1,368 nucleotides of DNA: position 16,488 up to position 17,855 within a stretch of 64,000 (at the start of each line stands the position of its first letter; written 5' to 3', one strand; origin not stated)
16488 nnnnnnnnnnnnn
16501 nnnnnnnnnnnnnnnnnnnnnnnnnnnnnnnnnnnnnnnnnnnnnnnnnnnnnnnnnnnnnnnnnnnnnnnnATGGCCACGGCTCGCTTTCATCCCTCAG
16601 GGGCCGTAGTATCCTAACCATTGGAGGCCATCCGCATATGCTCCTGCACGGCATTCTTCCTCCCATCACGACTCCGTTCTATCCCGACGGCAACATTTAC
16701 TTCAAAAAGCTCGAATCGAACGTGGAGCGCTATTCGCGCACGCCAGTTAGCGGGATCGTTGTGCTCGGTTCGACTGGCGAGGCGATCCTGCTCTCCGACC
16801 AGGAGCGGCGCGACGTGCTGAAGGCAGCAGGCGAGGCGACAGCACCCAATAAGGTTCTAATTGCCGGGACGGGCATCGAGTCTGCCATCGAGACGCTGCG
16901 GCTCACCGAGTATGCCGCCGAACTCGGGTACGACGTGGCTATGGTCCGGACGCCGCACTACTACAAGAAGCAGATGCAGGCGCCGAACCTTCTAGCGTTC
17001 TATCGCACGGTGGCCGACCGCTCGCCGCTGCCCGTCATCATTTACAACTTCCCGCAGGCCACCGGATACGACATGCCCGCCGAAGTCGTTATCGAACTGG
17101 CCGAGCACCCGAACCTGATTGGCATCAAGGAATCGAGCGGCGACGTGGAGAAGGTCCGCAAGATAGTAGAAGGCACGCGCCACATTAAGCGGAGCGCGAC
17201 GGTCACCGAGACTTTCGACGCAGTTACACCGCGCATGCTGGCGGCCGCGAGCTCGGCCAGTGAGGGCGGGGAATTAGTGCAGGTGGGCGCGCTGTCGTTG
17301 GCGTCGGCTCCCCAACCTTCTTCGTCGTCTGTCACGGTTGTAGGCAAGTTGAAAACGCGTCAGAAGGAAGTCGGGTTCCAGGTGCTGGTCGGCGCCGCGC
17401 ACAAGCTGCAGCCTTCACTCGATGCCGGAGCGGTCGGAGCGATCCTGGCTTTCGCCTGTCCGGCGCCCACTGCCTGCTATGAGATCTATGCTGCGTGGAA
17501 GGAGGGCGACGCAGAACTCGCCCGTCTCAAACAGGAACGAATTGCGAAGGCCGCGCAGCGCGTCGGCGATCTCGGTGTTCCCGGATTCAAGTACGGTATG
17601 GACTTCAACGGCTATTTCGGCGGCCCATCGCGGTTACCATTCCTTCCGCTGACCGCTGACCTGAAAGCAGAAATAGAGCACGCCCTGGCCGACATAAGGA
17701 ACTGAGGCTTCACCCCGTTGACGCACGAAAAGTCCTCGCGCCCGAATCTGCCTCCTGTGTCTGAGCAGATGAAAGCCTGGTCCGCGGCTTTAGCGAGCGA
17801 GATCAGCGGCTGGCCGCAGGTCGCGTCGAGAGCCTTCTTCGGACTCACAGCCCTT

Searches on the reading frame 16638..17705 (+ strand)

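Call 8: search_protein_families(library=pfam, proteins=[window:16638-17705:+], max_evalue=0.001)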
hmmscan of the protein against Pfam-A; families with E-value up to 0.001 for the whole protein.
window:16638-17705:+ (355 aa): 1 family
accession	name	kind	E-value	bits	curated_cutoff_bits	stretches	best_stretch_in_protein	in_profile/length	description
PF00701.28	DHDPS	-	5.1e-51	173.5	22.1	2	3-181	2-178/289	Dihydrodipicolinate synthetase family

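Call 20: search_protein_families(library=ncbifam, proteins=[window:16638-17705:+], max_evalue=0.00001)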
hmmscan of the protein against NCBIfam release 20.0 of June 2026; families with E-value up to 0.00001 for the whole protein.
window:16638-17705:+ (355 aa): 7 families
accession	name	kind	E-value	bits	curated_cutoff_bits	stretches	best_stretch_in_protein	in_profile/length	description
TIGR00674.1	dapA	equivalog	1.4e-43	148.8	206.15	1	7-180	3-174/286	4-hydroxy-tetrahydrodipicolinate synthase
TIGR02313.1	HpaI-NOT-DapA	exception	3.1e-33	114.8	396.7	1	4-177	2-175/294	2,4-dihydroxyhept-2-ene-1,7-dioic acid aldolase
NF003164.0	PRK04147.1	equivalog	2.8e-31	108.9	281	1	3-176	4-176/294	N-acetylneuraminate lyase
NF040954.1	Arch_KDGaldase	equivalog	2.4e-27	96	390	1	6-170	3-160/288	bifunctional 2-dehydro-3-deoxy-phosphogluconate/2-dehydro-3-deoxy-6-phosphogalactonate aldolase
TIGR00683.1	nanA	equivalog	1.4e-26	93.5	382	1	3-177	1-174/293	N-acetylneuraminate lyase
NF002958.0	PRK03620.1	subfamily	8e-25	87.3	278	1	4-178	12-180/307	5-dehydro-4-deoxyglucarate dehydratase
TIGR03249.1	KdgD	equivalog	2.9e-16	59.4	373.95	1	3-177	9-178/299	5-dehydro-4-deoxyglucarate dehydratase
